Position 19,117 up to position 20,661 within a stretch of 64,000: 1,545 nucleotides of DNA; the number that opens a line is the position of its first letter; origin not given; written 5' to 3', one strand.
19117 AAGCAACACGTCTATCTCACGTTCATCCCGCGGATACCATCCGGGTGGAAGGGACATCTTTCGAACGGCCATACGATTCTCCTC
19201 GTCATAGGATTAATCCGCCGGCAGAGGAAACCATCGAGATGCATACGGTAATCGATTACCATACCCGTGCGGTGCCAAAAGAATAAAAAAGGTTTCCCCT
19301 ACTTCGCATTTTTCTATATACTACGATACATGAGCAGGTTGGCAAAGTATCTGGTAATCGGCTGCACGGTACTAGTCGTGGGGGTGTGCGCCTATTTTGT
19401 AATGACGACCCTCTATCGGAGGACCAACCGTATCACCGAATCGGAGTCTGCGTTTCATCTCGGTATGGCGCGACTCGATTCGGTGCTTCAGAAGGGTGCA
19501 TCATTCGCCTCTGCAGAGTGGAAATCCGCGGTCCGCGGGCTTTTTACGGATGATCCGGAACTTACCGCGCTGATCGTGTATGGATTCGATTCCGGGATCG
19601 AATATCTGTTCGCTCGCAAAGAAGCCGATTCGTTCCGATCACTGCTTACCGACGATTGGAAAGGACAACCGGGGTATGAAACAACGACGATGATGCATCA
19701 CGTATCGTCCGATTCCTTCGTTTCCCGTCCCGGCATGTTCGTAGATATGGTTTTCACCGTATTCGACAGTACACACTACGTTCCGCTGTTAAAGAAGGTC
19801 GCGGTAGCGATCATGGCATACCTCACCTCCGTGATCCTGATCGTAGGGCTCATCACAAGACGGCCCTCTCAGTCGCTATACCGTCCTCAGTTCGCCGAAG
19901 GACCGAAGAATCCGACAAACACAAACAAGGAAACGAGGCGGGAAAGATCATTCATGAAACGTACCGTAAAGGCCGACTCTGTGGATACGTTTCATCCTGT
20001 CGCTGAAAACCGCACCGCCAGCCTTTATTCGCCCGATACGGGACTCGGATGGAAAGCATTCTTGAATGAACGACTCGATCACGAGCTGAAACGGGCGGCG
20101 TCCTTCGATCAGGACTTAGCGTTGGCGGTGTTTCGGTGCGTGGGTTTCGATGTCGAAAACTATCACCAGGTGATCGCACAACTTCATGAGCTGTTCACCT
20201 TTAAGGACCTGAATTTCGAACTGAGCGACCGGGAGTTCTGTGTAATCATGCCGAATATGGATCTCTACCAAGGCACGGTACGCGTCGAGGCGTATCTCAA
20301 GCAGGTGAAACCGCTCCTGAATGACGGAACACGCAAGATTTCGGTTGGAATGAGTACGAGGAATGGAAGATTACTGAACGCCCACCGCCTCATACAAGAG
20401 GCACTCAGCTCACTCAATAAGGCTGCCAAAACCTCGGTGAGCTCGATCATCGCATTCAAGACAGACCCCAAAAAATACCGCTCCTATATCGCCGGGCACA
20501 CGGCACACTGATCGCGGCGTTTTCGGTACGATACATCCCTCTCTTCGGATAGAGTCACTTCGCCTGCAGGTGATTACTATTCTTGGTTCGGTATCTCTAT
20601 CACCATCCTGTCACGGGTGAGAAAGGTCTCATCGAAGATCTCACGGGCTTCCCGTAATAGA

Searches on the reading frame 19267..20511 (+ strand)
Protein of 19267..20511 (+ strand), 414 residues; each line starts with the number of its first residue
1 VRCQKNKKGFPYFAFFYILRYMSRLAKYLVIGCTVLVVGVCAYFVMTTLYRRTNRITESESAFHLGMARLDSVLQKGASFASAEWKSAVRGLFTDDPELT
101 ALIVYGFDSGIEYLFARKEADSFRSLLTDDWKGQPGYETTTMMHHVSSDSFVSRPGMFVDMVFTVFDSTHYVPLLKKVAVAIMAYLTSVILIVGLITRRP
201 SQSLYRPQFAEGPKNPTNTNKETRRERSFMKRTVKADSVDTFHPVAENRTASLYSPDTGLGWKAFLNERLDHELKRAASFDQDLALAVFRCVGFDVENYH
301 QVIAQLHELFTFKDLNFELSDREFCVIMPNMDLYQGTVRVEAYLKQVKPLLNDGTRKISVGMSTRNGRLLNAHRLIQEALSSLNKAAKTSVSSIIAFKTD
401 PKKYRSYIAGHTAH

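Call 70: search_protein_families(library=pfam, proteins=[window:19267-20511:+], max_evalue=0.01)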
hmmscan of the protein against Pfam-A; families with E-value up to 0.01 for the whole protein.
window:19267-20511:+ (414 aa): 1 family
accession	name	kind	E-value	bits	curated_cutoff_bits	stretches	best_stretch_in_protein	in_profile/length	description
PF00990.26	GGDEF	-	0.001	19.3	23.8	0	301-388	61-156/161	Diguanylate cyclase, GGDEF domain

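Call 91: search_solved_structures(query=A6, max_evalue=1)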
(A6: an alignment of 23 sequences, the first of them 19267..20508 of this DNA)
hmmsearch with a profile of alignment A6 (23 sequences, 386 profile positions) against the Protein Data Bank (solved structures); distinct sequences matched with E-value up to 1: 27.
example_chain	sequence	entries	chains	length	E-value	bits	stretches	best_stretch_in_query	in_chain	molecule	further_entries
6zxm_A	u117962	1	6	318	6.1e-08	35.5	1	229-326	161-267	Putative GGDEF/response regulator receiver domain protein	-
4zve_A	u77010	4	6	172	2.1e-07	33.8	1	231-363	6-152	Diguanylate cyclase DosC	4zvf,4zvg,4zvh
1w25_A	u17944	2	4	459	4.5e-07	32.7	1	228-363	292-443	STALKED-CELL DIFFERENTIATION CONTROLLING PROTEIN | RESPONSE REGULATOR PLED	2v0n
2wb4_A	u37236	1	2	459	4.5e-07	32.7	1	228-363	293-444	DIGUANYLATE CYCLASE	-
9g86_A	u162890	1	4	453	4.5e-07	32.6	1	228-363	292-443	Response regulator PleD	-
9g85_A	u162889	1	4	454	4.6e-07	32.6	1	228-363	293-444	Response regulator PleD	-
6zxb_A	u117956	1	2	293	8e-07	31.8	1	229-326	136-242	Putative GGDEF/response regulator receiver domain protein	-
6zxc_A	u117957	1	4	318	1e-06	31.5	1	229-326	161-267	Putative GGDEF/response regulator receiver domain protein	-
9t28_A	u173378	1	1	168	1.7e-06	30.7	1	230-338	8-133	diguanylate cyclase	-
3i5c_A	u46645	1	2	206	1.9e-06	30.6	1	229-338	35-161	Fusion of General control protein GCN4 and WSPR response regulator protein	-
3i5b_A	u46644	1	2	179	1.9e-06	30.6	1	230-338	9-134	WspR response regulator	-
5euh_A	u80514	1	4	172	3.1e-06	29.9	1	230-365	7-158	Putative GGDEF domain membrane protein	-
3i5a_A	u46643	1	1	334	4.7e-06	29.3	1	230-326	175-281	Response regulator/GGDEF domain protein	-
3bre_A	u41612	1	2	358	7e-06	28.7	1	229-338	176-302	Probable two-component response regulator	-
7e6g_A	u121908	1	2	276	1.2e-05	27.9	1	221-316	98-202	Putative GGDEF domain protein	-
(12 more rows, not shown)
